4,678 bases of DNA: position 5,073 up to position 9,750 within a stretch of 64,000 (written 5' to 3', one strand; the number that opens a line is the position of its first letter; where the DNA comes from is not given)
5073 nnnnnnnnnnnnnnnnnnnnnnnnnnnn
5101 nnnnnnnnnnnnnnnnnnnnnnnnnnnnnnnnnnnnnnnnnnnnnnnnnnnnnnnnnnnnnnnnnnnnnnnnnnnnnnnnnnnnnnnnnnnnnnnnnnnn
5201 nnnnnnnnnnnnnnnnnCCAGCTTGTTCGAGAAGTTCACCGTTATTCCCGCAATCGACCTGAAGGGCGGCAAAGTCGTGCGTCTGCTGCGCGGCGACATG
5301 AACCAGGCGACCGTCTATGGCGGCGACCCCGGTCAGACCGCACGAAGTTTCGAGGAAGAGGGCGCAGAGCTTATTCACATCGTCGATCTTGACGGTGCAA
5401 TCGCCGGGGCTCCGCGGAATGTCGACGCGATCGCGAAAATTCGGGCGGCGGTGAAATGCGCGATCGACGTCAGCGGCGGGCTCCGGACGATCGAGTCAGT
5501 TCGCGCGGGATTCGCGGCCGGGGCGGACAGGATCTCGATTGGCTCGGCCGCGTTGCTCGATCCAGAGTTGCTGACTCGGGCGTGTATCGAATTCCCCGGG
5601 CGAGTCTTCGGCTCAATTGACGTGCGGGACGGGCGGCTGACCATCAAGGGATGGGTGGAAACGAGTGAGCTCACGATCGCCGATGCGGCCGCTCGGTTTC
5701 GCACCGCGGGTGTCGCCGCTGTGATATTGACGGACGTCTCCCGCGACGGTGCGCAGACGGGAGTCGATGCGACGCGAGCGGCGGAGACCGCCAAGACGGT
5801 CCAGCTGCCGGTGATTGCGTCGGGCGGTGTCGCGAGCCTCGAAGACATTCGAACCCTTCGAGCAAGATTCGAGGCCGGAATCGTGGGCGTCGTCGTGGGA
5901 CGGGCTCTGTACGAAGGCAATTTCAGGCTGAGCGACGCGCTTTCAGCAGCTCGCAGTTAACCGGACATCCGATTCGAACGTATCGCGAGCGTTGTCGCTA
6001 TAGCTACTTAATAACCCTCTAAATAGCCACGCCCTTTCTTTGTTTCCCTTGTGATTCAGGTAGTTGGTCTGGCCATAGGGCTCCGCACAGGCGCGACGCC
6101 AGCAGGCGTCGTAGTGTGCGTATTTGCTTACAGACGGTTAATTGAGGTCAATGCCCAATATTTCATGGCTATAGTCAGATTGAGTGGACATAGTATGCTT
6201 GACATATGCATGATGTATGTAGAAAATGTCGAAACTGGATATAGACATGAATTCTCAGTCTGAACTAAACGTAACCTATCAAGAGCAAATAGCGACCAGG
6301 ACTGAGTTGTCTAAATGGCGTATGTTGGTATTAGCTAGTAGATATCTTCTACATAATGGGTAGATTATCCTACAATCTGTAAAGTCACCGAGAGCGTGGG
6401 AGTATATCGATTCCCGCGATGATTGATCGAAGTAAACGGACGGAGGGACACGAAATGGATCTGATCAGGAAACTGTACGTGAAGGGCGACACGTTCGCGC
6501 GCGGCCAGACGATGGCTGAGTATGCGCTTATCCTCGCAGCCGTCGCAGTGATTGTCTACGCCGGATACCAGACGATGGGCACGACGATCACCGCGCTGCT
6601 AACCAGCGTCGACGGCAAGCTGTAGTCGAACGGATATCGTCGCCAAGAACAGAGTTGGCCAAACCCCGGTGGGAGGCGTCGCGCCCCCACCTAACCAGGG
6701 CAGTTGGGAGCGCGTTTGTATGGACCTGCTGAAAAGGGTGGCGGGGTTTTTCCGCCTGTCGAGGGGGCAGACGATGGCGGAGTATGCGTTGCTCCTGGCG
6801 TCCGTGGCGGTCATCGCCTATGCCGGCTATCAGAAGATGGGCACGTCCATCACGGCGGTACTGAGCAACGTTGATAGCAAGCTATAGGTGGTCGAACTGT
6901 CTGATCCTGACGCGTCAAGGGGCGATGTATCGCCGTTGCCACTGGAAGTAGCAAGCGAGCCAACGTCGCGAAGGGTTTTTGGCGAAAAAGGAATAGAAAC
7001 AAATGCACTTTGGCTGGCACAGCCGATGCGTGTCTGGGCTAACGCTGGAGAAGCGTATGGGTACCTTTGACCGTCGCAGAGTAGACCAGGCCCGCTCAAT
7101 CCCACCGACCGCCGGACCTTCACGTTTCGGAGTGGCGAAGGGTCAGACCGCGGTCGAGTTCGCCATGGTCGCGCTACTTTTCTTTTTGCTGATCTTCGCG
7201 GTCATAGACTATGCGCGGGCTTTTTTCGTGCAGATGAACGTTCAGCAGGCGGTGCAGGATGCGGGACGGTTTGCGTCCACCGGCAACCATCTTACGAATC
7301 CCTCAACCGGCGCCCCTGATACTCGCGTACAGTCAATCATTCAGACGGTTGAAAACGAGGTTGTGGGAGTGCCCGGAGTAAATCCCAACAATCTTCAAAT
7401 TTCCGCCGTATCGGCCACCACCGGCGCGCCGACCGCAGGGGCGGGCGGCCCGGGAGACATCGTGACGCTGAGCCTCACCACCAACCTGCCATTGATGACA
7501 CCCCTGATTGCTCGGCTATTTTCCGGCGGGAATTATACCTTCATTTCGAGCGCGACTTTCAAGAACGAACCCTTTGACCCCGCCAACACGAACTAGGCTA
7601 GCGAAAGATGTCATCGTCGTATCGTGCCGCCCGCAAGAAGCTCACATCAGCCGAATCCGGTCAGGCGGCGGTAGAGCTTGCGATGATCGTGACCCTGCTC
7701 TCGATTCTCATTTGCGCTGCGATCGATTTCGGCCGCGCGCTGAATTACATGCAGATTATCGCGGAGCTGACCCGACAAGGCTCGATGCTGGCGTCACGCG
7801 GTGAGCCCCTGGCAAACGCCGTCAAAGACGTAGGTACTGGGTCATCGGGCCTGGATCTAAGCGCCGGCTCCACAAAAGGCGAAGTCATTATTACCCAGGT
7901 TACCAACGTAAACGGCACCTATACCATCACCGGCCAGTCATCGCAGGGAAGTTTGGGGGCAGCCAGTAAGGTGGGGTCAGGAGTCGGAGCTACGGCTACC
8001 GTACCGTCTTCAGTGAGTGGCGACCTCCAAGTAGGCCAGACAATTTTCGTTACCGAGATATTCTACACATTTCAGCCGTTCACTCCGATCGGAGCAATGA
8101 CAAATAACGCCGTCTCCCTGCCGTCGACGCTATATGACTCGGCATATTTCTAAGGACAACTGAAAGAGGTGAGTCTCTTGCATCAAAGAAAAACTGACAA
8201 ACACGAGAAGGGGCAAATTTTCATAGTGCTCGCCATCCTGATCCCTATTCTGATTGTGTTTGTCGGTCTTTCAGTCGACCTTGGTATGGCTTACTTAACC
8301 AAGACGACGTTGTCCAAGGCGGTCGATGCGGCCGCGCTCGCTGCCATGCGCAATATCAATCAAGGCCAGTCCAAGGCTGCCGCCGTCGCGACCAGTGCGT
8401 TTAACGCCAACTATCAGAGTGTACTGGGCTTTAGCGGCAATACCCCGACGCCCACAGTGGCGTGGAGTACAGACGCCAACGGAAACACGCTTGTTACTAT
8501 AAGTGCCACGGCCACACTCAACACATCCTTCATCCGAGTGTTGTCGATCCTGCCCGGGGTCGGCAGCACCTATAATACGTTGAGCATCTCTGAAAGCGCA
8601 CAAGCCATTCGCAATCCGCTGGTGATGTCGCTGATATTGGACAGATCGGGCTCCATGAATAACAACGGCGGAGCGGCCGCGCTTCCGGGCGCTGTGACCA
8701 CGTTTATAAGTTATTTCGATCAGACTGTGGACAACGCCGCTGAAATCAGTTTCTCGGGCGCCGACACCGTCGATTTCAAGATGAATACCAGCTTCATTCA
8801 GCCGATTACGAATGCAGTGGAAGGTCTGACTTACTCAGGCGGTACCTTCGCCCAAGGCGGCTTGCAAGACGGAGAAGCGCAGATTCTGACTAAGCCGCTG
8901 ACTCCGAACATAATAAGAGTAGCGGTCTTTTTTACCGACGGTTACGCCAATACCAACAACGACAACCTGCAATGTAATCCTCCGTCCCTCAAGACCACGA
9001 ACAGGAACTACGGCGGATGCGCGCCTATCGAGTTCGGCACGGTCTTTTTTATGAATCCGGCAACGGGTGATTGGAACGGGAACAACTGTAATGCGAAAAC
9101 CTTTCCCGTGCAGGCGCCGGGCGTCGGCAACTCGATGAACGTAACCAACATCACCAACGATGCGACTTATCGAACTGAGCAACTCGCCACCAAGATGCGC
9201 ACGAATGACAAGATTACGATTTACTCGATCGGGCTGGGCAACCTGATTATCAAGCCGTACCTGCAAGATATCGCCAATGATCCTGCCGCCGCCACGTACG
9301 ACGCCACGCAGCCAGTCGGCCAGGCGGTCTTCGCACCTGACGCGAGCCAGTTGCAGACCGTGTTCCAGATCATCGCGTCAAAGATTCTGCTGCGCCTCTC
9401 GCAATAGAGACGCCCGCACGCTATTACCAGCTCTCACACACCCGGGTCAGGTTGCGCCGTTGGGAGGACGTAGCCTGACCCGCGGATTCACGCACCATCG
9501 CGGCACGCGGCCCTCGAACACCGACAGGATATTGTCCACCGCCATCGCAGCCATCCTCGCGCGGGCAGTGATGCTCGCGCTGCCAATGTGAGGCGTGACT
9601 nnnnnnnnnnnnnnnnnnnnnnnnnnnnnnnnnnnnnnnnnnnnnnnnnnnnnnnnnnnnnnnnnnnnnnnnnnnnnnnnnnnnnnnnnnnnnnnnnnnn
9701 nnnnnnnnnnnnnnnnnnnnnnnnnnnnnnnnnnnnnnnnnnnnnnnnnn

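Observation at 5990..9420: Low-GC island with AT-rich leader, two tandem Flp pilins, two TadE-like pseudopilins and a TadG-vWA protein, but no Tad secretion machinery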

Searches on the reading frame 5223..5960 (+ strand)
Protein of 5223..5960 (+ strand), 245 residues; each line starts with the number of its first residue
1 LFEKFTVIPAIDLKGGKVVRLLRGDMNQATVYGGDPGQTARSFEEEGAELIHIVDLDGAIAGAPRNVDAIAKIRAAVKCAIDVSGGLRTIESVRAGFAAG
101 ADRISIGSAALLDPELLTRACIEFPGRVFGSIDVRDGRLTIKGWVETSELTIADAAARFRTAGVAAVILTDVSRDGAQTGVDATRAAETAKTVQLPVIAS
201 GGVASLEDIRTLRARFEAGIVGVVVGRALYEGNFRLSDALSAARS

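Call 4: search_protein_families(library=pfam, proteins=[window:5223-5960:+], max_evalue=0.01)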
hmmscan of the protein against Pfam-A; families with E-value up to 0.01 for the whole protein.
window:5223-5960:+ (245 aa): 4 families
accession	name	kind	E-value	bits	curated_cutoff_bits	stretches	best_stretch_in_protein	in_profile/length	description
PF00977.27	His_biosynth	-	1.4e-71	241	23.6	1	7-234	2-227/228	Histidine biosynthesis protein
PF01207.24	Dus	-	1.6e-07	31.2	20.4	1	147-231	135-219/311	Dihydrouridine synthase (Dus)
PF03060.21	NMO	-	0.0089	15.9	28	0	187-229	186-225/331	Nitronate monooxygenase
PF01791.15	DeoC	-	0.0096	16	23.8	1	151-231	147-228/229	DeoC/LacD family aldolase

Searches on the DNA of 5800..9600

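Call 18: search_rna_families(source=window, start=5800, end=9600, threshold=evalue, max_evalue=10)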
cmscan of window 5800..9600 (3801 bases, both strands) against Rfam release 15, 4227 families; matches with E-value up to 10: 2.
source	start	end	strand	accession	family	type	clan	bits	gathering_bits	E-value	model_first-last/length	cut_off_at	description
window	6786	6871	-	RF03424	mir-4856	Gene; miRNA;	-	18.3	70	7.1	1-84/84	no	mir-4856 microRNA precursor family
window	9439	9486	+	RF01996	mir-995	Gene; miRNA;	-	17.4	72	8.8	1-88/88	no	mir-995 microRNA precursor family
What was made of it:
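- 6234..6454 (+): Inferred ~220-nt 5'UTR of flp1. It holds a conserved box at 6228-6290, a hairpin at 6395-6418 and a Shine-Dalgarno sequence GGAGGG at 6442-6447. There is no Rfam match (call 18).
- Tried and rejected: (2) An Rfam scan of 5800-9600 at E up to 10 returned only two chance microRNA hits (call 18), so the leader is not a known riboswitch.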

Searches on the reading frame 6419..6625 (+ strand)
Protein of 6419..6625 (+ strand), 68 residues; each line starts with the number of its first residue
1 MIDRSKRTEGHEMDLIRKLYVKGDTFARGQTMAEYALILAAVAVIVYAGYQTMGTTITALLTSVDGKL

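Call 4: search_protein_families(library=pfam, proteins=[window:6419-6625:+], max_evalue=0.01)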
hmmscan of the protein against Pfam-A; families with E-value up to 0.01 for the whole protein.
window:6419-6625:+ (68 aa): 1 family
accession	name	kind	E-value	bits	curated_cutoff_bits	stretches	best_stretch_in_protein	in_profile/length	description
PF04964.19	Flp_Fap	-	1.3e-07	31.8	32.2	1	28-66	6-44/46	Flp/Fap pilin component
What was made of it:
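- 6455..6625 (+): flp1, Flp-type prepilin (56 aa; leader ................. / mature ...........). Pfam Flp_Fap 31.8 bits (call 4).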

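Call 35: find_homologous_proteins(query=window:6455-6622:+, max_evalue=0.001)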
Query seq(56 aa) (56 aa): 1282 proteins with E <= 0.001 among 1286 candidates; the best 120 are listed.
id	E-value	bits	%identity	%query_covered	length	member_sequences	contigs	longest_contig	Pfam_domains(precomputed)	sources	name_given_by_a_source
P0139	2.0e-23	98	89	100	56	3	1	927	PF04964.20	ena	-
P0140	2.3e-23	98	89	100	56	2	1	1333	PF04964.20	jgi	jgi:Flp pilus assembly pilin Flp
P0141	3.0e-23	97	89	100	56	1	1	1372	PF04964.20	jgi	jgi:Flp pilus assembly pilin Flp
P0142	5.4e-23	96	88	100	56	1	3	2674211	PF04964.20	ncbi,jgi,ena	-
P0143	5.5e-23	96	91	100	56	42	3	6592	PF04964.20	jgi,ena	jgi:Flp pilus assembly pilin Flp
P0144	6.0e-23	96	91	100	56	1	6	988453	PF04964.20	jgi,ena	jgi:Flp pilus assembly pilin Flp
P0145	7.0e-23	96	88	100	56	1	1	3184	PF04964.20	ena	-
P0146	7.3e-23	96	88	100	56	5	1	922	PF04964.20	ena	-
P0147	8.5e-23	96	88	100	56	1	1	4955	PF04964.20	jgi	jgi:Flp pilus assembly pilin Flp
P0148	1.2e-22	95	86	100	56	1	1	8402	PF04964.20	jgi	jgi:Flp pilus assembly pilin Flp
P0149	1.3e-22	95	88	100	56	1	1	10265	PF04964.20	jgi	jgi:Flp pilus assembly pilin Flp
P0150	1.7e-22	95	88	100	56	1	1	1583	PF04964.20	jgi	jgi:Flp pilus assembly pilin Flp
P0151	1.9e-22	95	86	100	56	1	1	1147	PF04964.20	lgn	-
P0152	1.9e-22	95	91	100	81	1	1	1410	PF04964.20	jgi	-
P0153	2.3e-22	95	88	100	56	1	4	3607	PF04964.20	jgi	jgi:Flp pilus assembly pilin Flp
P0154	2.5e-22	94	89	100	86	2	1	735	PF04964.20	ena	-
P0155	2.7e-22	94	86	100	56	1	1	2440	PF04964.20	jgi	jgi:Flp pilus assembly pilin Flp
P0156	3.1e-22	94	88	100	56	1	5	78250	PF04964.20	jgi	-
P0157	4.0e-22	94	88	100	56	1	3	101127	PF04964.20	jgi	jgi:Flp pilus assembly pilin Flp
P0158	4.3e-22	94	88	100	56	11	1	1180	PF04964.20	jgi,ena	-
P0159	4.6e-22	94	86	100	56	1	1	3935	PF04964.20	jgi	jgi:Flp pilus assembly pilin Flp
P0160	5.6e-22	93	84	100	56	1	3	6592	PF04964.20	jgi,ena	jgi:Flp pilus assembly pilin Flp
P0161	5.8e-22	93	86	100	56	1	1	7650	PF04964.20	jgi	jgi:Flp pilus assembly pilin Flp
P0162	6.5e-22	93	89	100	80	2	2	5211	PF04964.20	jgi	jgi:Flp pilus assembly pilin Flp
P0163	6.8e-22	93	84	100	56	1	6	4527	PF04964.20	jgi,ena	jgi:Flp pilus assembly pilin Flp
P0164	7.1e-22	93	88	100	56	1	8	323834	PF04964.20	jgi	jgi:Flp pilus assembly pilin Flp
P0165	7.8e-22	93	86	100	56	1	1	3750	PF04964.20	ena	-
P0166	7.9e-22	93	84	100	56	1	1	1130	PF04964.20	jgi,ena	-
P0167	8.5e-22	93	88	100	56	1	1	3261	PF04964.20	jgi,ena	-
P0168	1.0e-21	93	88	100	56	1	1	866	PF04964.20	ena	-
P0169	1.1e-21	92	88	100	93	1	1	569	PF04964.20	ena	-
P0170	1.2e-21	92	88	100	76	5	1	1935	PF04964.20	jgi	jgi:Flp pilus assembly pilin Flp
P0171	1.3e-21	92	82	100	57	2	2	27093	PF04964.20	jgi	jgi:Flp pilus assembly pilin Flp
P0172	1.3e-21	92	82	100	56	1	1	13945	PF04964.20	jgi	jgi:Flp pilus assembly pilin Flp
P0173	1.4e-21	92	86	100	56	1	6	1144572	PF04964.20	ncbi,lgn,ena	ncbi:MAG: hypothetical protein WBY93_16260 [Candidatus Binatus sp.]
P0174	1.4e-21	92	82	100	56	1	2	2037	PF04964.20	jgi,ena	jgi:Flp pilus assembly pilin Flp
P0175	1.5e-21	92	84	100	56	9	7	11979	PF04964.20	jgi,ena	jgi:Flp pilus assembly pilin Flp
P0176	1.6e-21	92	82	100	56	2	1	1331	PF04964.20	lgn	-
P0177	1.9e-21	92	86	100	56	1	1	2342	PF04964.20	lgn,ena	-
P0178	1.9e-21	92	88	100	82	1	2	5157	PF04964.20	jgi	jgi:Flp pilus assembly pilin Flp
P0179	2.2e-21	91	80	100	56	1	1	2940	PF04964.20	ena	-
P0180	2.3e-21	91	82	100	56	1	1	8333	PF04964.20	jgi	jgi:Flp pilus assembly pilin Flp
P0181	2.4e-21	91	86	100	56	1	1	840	PF04964.20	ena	-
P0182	2.7e-21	91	82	100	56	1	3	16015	PF04964.20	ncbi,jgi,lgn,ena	jgi:Flp pilus assembly pilin Flp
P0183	2.7e-21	91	86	100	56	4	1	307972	PF04964.20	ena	-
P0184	2.8e-21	91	88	100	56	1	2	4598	PF04964.20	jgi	jgi:Flp pilus assembly pilin Flp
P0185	3.0e-21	91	84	100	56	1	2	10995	PF04964.20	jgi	jgi:Flp pilus assembly pilin Flp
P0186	3.1e-21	91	84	100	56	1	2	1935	PF04964.20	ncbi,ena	-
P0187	3.2e-21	91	80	100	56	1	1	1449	PF04964.20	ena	-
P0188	3.3e-21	91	86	100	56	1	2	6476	PF04964.20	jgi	jgi:Flp pilus assembly pilin Flp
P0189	3.4e-21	91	82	100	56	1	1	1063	PF04964.20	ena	-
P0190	3.9e-21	91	79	100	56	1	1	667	PF04964.20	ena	-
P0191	3.9e-21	91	88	100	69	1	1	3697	PF04964.20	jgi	jgi:Flp pilus assembly pilin Flp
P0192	4.4e-21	91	84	100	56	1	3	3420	PF04964.20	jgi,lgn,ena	jgi:Flp pilus assembly pilin Flp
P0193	4.6e-21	90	86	100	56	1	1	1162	PF04964.20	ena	-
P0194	4.7e-21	90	86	100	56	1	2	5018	PF04964.20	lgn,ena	-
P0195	4.9e-21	90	86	100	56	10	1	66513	PF04964.20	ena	-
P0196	5.1e-21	90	84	100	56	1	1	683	PF04964.20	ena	-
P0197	5.8e-21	90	82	100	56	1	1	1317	PF04964.20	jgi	jgi:Flp pilus assembly pilin Flp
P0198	5.9e-21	90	86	100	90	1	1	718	PF04964.20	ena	-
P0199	6.2e-21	90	100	86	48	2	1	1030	PF04964.20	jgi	jgi:Flp pilus assembly pilin Flp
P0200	6.2e-21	90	86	100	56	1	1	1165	PF04964.20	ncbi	-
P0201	6.4e-21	90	86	100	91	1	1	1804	PF04964.20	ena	-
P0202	6.4e-21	90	82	100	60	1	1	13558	PF04964.20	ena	-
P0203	6.8e-21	90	82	100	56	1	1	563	PF04964.20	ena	-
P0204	6.9e-21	90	86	100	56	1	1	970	PF04964.20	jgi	jgi:Flp pilus assembly pilin Flp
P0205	7.1e-21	90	86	100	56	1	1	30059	PF04964.20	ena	-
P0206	7.6e-21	90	84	100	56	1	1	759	PF04964.20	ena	-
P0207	7.7e-21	90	86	100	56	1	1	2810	PF04964.20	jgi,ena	-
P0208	7.7e-21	90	84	100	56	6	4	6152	PF04964.20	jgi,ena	-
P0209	8.0e-21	90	84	100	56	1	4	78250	PF04964.20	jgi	-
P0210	8.1e-21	90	80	100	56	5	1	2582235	PF04964.20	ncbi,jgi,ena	jgi:Flp pilus assembly pilin Flp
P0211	8.3e-21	90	82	100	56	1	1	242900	PF04964.20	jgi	jgi:Flp pilus assembly pilin Flp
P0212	8.4e-21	90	84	100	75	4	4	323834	PF04964.20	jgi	jgi:Flp pilus assembly pilin Flp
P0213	9.3e-21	90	84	100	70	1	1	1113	PF04964.20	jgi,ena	jgi:Flp pilus assembly pilin Flp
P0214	9.3e-21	90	86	100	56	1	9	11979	PF04964.20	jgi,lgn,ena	jgi:Flp pilus assembly pilin Flp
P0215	9.5e-21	90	82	100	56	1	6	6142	PF04964.20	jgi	jgi:Flp pilus assembly pilin Flp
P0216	1.0e-20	89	84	100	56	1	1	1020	PF04964.20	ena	-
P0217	1.0e-20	89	86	100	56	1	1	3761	PF04964.20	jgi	jgi:Flp pilus assembly pilin Flp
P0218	1.1e-20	89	84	100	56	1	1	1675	PF04964.20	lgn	-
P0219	1.2e-20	89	84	100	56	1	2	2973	PF04964.20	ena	-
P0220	1.2e-20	89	79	100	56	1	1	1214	PF04964.20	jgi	jgi:Flp pilus assembly pilin Flp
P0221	1.3e-20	89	82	100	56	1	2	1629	PF04964.20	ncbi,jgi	-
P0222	1.3e-20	89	84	100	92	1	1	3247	PF04964.20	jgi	-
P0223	1.4e-20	89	80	100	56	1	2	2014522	PF04964.20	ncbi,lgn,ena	-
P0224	1.4e-20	89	82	100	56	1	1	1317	PF04964.20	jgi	-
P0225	1.4e-20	89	79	100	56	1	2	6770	PF04964.20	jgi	jgi:Flp pilus assembly pilin Flp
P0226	1.5e-20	89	82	100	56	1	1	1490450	PF04964.20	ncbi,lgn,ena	-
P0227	1.6e-20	89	82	100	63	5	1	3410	PF04964.20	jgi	jgi:Flp pilus assembly pilin Flp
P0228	1.6e-20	89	82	100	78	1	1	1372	PF04964.20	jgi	jgi:Flp pilus assembly pilin Flp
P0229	1.6e-20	89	82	100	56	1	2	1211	PF04964.20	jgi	jgi:Flp pilus assembly pilin Flp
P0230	1.6e-20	89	82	100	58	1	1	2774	PF04964.20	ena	-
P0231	1.7e-20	89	80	100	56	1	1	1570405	PF04964.20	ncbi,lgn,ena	-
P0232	1.7e-20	89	80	100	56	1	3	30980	PF04964.20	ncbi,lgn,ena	-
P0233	1.7e-20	89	80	100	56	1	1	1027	PF04964.20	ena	-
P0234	1.7e-20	89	84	100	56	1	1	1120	PF04964.20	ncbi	-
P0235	1.8e-20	89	80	100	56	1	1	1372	PF04964.20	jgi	jgi:Flp pilus assembly pilin Flp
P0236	1.9e-20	89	82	100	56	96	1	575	PF04964.20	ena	-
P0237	2.2e-20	88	79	100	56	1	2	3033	PF04964.20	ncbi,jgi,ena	-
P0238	2.3e-20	88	80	100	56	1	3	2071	PF04964.20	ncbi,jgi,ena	-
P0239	2.4e-20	88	82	100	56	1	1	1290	PF04964.20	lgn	-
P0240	2.4e-20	88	80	100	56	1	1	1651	PF04964.20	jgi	-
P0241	2.5e-20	88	84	100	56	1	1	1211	PF04964.20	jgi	jgi:Flp pilus assembly pilin Flp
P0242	2.5e-20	88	82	100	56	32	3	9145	PF04964.20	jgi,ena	-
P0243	2.6e-20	88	80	100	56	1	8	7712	PF04964.20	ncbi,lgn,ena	ncbi:MAG: Flp family type IVb pilin [Candidatus Binatus sp.]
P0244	2.7e-20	88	80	100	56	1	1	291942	PF04964.20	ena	-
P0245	2.7e-20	88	80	100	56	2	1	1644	PF04964.20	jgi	-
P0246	2.7e-20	88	75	100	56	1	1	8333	PF04964.20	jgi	jgi:Flp pilus assembly pilin Flp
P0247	2.8e-20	88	82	100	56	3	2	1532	PF04964.20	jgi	jgi:Flp pilus assembly pilin Flp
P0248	2.9e-20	88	82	100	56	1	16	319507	PF04964.20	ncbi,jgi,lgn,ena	jgi:Flp pilus assembly pilin Flp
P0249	2.9e-20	88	79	100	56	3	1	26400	PF04964.20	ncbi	-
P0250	3.2e-20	88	82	100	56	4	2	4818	PF04964.20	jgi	-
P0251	3.5e-20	88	80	100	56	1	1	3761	PF04964.20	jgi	jgi:Flp pilus assembly pilin Flp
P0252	3.5e-20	88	80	100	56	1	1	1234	PF04964.20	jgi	jgi:Flp pilus assembly pilin Flp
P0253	3.6e-20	88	80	100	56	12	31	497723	PF04964.20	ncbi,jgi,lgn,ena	jgi:Flp pilus assembly pilin Flp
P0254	3.6e-20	88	80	100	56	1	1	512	PF04964.20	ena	-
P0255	3.6e-20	88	84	100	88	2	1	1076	PF04964.20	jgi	-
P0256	3.8e-20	88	82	100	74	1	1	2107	PF04964.20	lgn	-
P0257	3.8e-20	88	80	100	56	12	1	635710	PF04964.20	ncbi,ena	-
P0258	3.8e-20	88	77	100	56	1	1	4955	PF04964.20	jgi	jgi:Flp pilus assembly pilin Flp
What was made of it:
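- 6455..6625 (+): Eighty to 91% identical to 120 listed Flp proteins, some labelled Candidatus Binatus (call 35).
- On Flp/Fap pilins (Pfam PF04964): Homologs 80-91% identical carry a precomputed PF04964 assignment (call 35).
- Mature Flp is 80-91% conserved across many contigs (call 35).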

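Call 45: find_encoding_contigs(protein=P0248, flank=10000, max_places=3)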
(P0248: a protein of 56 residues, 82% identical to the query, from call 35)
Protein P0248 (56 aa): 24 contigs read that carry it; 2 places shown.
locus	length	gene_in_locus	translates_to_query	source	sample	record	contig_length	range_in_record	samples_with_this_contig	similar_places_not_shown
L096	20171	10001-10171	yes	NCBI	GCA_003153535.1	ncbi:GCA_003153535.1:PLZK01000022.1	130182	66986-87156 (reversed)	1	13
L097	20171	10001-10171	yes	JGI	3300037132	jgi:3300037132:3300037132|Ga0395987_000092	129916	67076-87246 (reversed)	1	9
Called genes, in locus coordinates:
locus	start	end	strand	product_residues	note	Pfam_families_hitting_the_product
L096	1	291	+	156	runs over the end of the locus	PF13664:DUF4149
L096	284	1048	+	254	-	PF00702:Hydrolase, PF13419:HAD_2, PF13242:Hydrolase_like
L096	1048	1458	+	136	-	PF14539:DUF4442 (weak), PF13622:4HBT_3, PF03061:4HBT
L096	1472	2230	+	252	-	-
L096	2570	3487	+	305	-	PF00490:ALAD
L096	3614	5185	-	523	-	PF00590:TP_methylase, PF02602:HEM4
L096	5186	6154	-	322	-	PF01379:Porphobil_deam, PF03900:Porphobil_deamC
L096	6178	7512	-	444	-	PF05201:GlutR_N, PF01488:Shikimate_DH, PF00745:GlutR_dimer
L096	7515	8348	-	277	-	PF01578:Cytochrom_C_asm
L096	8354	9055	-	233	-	PF13241:NAD_binding_7, PF14824:Sirohm_synth_M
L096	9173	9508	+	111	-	PF02643:DUF192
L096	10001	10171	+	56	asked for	PF04964:Flp_Fap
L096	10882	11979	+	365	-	PF08666:SAF, PF16976:RcpC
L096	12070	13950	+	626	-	PF13629:T2SS-T3SS_pil_N, PF00263:Secretin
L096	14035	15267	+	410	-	PF01656:CbiA (weak), PF13614:AAA_31 (weak)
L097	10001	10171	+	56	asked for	PF04964:Flp_Fap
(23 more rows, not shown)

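Call 64: search_protein_families(library=ncbifam, proteins=[window:6455-6625:+], max_evalue=0.01)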
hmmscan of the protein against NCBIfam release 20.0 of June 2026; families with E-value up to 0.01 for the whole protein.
window:6455-6625:+ (56 aa): 0 families
